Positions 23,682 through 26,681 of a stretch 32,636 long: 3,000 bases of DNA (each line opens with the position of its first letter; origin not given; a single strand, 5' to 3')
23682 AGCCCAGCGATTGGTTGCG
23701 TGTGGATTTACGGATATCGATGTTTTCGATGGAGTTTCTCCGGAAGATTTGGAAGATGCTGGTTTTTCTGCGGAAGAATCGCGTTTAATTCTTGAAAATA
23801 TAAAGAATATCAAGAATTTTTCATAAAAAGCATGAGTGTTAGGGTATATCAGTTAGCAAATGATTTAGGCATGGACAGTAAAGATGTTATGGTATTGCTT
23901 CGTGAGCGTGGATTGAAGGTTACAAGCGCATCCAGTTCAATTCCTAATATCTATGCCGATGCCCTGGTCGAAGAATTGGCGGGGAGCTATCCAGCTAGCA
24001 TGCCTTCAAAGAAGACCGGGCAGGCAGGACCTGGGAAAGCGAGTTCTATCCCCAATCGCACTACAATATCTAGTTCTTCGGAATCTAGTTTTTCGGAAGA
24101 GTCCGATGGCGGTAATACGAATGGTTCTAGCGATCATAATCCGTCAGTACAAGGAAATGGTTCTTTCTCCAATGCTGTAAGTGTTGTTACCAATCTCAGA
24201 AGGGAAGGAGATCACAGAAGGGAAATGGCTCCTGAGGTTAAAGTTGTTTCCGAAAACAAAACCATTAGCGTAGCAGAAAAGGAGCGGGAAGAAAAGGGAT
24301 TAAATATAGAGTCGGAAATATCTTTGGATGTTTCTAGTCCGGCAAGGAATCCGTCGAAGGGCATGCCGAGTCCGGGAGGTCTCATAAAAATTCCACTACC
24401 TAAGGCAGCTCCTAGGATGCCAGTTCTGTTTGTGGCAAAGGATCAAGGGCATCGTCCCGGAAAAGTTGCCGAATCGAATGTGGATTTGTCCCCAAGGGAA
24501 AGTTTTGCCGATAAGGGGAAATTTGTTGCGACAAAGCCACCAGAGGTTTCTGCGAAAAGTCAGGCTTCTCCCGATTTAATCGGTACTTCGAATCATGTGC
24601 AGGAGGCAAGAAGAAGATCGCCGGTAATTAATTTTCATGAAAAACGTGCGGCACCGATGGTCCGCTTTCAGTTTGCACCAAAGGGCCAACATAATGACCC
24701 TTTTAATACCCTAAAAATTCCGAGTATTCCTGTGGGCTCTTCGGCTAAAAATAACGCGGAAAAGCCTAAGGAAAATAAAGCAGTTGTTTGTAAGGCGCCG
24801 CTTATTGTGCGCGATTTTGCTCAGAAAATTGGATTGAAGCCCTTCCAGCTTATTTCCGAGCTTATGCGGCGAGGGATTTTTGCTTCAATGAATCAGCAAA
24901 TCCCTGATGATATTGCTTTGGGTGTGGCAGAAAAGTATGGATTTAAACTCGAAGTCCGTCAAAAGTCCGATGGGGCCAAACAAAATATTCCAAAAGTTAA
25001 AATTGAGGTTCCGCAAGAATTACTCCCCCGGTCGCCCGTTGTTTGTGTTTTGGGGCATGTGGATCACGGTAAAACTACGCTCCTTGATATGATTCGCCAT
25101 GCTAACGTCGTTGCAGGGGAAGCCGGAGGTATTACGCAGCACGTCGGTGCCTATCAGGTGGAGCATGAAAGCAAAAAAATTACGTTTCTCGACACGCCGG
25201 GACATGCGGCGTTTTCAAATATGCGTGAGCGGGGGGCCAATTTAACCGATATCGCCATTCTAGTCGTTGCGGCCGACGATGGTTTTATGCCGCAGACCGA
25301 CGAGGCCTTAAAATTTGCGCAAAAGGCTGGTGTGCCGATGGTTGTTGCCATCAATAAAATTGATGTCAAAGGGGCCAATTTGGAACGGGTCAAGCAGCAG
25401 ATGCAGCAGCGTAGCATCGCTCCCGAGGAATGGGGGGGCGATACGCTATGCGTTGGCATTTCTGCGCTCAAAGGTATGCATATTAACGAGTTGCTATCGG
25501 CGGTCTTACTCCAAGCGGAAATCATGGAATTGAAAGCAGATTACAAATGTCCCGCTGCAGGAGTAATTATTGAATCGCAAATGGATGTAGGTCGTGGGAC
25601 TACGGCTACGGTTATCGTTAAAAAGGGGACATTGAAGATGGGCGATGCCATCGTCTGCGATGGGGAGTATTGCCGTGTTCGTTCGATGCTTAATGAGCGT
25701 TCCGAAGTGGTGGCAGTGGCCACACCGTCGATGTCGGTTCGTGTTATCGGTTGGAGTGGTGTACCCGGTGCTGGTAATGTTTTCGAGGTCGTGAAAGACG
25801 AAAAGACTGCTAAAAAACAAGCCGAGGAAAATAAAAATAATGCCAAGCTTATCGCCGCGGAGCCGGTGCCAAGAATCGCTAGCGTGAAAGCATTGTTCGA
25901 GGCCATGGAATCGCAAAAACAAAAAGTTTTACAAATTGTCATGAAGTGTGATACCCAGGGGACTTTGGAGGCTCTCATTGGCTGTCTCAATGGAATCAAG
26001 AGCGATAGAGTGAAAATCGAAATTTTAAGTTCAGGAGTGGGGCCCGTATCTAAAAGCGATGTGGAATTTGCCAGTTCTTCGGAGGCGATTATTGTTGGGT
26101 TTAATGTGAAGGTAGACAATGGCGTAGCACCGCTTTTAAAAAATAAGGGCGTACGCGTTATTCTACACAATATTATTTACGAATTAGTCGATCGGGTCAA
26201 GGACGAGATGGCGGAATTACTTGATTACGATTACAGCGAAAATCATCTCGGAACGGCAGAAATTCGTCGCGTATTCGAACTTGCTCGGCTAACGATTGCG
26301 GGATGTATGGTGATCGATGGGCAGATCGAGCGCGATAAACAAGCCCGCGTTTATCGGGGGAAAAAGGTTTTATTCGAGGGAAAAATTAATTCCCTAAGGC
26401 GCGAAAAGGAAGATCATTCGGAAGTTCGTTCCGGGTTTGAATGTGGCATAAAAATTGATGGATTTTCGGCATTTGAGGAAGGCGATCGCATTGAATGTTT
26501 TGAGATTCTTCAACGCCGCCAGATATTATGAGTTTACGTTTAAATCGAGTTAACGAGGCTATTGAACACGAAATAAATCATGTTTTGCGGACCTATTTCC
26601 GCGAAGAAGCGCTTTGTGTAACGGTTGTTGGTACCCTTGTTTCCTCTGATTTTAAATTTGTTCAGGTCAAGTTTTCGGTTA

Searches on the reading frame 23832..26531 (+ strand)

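Call 46: search_protein_families(library=pfam, proteins=[window:23832-26531:+], max_evalue=0.001)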
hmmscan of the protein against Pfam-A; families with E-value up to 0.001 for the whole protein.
window:23832-26531:+ (899 aa): 9 families
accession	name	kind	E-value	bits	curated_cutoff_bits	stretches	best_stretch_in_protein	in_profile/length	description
PF00009.33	GTP_EFTU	-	3e-40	138.2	26.5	1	403-559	5-183/188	Elongation factor Tu GTP binding domain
PF11987.13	IF-2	-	2.7e-33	114.8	27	1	683-790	10-117/117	Translation-initiation factor 2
PF22042.2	EF-G_D2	-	2.1e-19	69.8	27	1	574-653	1-83/84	Elongation factor G domain 2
PF04760.21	IF2_N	-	4e-13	49.4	25.3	2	3-49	4-50/53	Translation initiation factor IF-2, N-terminal region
PF01926.29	MMR_HSR1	-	3.1e-11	43.8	21.9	1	404-509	2-113/113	50S ribosome-binding GTPase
PF03144.31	GTP_EFTU_D2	-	7.8e-09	36.3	30.3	0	821-877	2-60/73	Elongation factor Tu domain 2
PF00025.27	Arf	-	6.9e-06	26.1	22.3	1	404-557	17-169/174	ADP-ribosylation factor family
PF02421.24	FeoB_N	-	9.6e-05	22.4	27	1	404-525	3-130/156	Ferrous iron transport protein B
PF03029.23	ATP_bind_1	-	0.00064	20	27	0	424-521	67-180/240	Conserved hypothetical ATP binding protein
